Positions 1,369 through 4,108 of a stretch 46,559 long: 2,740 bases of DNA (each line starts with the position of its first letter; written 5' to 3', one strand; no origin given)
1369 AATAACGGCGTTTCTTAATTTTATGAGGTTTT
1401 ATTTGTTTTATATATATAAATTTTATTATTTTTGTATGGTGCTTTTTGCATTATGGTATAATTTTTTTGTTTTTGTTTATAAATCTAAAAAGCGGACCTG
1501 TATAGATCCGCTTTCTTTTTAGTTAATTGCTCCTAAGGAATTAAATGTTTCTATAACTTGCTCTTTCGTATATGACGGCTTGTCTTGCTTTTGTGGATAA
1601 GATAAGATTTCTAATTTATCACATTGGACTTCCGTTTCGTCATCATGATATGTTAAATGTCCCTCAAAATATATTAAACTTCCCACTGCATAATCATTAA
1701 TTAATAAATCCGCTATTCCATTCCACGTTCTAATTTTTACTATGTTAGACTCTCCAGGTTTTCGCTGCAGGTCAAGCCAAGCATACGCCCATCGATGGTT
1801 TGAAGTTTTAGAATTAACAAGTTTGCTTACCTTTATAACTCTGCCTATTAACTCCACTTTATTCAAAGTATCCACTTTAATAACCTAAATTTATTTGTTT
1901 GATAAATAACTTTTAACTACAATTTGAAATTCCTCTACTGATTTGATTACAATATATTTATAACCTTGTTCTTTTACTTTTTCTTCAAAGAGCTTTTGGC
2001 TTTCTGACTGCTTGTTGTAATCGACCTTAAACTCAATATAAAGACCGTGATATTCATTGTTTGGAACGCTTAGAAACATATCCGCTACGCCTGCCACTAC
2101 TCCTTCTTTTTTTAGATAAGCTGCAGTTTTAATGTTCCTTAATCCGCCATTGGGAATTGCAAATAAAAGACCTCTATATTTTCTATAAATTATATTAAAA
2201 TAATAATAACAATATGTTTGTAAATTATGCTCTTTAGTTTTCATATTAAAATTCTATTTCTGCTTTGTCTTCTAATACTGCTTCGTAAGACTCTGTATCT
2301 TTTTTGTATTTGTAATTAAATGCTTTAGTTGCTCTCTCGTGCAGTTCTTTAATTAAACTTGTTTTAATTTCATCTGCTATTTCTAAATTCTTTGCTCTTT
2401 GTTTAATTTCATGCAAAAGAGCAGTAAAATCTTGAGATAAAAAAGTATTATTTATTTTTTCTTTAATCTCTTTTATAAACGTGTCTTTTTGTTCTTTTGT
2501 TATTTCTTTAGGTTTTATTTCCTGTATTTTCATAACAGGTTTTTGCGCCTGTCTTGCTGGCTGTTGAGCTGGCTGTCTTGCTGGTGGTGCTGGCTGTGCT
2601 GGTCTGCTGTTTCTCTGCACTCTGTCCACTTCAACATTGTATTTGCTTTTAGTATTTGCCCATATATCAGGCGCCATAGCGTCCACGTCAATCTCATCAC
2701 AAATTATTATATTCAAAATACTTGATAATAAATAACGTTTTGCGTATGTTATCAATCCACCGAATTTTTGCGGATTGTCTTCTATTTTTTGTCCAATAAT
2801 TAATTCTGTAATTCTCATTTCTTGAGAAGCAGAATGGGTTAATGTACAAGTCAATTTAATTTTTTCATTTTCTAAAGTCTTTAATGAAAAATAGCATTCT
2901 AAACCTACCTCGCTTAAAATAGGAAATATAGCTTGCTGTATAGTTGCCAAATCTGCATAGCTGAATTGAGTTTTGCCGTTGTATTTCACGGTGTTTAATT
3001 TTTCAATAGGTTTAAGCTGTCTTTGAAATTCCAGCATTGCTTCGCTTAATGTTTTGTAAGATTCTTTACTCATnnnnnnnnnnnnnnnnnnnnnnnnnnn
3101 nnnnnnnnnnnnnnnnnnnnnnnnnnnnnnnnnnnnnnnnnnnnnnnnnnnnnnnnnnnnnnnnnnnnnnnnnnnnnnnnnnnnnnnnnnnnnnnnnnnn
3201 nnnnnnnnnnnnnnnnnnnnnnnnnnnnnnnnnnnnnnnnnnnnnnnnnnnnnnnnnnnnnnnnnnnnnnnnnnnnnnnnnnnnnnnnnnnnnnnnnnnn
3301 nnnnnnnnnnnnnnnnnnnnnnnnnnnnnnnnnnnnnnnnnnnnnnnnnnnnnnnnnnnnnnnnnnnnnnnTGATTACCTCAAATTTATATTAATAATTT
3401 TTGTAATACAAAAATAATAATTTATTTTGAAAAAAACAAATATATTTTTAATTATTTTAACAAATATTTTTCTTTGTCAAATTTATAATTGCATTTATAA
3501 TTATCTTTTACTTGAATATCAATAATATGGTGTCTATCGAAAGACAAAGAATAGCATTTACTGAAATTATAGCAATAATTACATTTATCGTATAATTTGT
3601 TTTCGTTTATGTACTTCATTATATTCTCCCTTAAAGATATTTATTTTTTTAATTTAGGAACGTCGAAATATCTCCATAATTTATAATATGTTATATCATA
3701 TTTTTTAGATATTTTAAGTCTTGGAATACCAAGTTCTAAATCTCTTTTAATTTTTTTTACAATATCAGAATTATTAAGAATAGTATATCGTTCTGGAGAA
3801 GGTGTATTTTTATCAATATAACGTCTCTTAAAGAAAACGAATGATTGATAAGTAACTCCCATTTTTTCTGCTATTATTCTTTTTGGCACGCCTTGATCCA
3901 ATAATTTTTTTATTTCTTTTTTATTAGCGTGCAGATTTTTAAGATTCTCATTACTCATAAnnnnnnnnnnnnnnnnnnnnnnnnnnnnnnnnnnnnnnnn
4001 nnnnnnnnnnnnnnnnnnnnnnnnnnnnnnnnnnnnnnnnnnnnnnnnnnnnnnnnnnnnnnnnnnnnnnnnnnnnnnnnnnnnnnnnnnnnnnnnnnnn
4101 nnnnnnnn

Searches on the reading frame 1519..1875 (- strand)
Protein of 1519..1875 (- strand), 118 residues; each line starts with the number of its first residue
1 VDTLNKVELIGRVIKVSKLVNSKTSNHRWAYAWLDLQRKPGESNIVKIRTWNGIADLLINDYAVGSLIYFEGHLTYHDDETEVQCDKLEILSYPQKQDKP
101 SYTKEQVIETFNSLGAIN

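Call 46: search_protein_families(library=pfam, proteins=[window:1519-1875:-], max_evalue=0.01)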
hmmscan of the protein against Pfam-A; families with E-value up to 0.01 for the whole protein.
window:1519-1875:- (118 aa): 1 family
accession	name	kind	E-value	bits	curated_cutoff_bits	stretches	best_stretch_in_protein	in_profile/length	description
PF00436.31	SSB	-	2.5e-05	24.7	26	1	4-81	1-85/104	Single-strand binding protein family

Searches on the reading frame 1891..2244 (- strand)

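Call 46: search_protein_families(library=pfam, proteins=[window:1891-2244:-], max_evalue=0.01)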
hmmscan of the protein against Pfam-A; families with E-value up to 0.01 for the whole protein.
window:1891-2244:- (117 aa): 1 family
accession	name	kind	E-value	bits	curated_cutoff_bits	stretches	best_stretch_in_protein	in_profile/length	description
PF08774.17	VRR_NUC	-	2.5e-05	24.7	23.8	1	29-103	40-115/116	VRR-NUC domain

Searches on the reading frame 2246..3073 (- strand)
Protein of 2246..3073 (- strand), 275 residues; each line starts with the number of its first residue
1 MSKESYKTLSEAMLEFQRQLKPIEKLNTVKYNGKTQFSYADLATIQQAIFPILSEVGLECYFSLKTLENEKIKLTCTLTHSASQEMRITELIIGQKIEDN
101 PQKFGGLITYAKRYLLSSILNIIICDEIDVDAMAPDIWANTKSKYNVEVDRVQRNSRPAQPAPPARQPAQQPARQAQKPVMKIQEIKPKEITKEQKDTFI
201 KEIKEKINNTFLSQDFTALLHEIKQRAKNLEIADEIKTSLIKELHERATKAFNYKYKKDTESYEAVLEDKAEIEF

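Call 46: search_protein_families(library=pfam, proteins=[window:2246-3073:-], max_evalue=0.01)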
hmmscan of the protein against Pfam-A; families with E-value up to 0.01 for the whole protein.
window:2246-3073:- (275 aa): 1 family
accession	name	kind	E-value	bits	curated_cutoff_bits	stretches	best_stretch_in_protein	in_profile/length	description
PF04404.17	ERF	-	6.4e-22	78.6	25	1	10-149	2-143/153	ERF superfamily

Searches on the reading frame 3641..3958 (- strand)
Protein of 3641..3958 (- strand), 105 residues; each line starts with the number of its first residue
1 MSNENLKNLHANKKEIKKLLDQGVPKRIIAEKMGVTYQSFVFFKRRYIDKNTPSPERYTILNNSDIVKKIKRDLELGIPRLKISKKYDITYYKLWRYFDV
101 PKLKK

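Call 46: search_protein_families(library=pfam, proteins=[window:3641-3958:-], max_evalue=0.01)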
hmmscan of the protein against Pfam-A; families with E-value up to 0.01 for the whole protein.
window:3641-3958:- (105 aa): 2 families
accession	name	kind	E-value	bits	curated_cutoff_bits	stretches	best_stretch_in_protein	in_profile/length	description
PF02796.21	HTH_7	-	0.0013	19.2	23.8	0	12-38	7-36/45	Helix-turn-helix domain of resolvase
PF13384.12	HTH_23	-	0.005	17.1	24.6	0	13-40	7-34/50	Homeodomain-like domain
